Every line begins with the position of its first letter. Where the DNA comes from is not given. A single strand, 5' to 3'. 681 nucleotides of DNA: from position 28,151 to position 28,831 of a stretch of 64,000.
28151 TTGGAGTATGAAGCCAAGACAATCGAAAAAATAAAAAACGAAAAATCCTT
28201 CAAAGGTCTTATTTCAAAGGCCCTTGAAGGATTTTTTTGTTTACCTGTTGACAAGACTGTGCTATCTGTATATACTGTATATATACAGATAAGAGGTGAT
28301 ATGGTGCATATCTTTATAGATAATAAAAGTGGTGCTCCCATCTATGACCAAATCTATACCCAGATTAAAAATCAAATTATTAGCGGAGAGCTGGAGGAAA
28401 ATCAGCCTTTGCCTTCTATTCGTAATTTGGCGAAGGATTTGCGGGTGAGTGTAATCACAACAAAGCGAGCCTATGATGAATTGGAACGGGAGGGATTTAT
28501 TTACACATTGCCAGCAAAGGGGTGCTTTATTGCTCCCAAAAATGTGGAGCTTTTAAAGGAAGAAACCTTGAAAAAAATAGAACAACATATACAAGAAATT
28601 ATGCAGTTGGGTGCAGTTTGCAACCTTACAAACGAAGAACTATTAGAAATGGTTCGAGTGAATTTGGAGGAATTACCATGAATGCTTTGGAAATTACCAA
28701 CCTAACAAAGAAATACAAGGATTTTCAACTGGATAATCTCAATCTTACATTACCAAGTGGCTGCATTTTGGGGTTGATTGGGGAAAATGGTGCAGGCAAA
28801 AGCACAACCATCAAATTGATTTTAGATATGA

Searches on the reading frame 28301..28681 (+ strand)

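Call 3: search_protein_families(library=pfam, proteins=[window:28301-28681:+], max_evalue=1)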
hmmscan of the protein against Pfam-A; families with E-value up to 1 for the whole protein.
window:28301-28681:+ (126 aa): 9 families
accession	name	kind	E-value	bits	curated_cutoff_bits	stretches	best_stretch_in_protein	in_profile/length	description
PF00392.27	GntR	-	5.4e-15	55.2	27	1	15-77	2-64/64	Bacterial regulatory proteins, gntR family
PF13730.12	HTH_36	-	4.5e-05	23.6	25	1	33-67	21-55/55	Helix-turn-helix domain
PF08784.17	RPA_C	-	0.00059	21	22.6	1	10-69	48-101/106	Replication protein A C terminal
PF13412.12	HTH_24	-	0.0031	17.5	21.9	1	38-67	18-47/48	Winged helix-turn-helix DNA-binding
PF01047.28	MarR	-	0.0047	17.2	24.6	1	33-68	14-48/59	MarR family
PF14502.12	HTH_41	-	0.056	13.3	25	1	37-74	6-42/48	Helix-turn-helix domain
PF16753.10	Tipalpha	-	0.13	12.5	26.6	0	91-121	84-114/151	TNF-alpha-Inducing protein of Helicobacter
PF16677.11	GP3_package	-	0.15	12.7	29.4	1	34-117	30-92/105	DNA-packaging protein gp3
PF01726.22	LexA_DNA_bind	-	0.15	12.3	23.7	1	26-72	14-61/65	LexA DNA binding domain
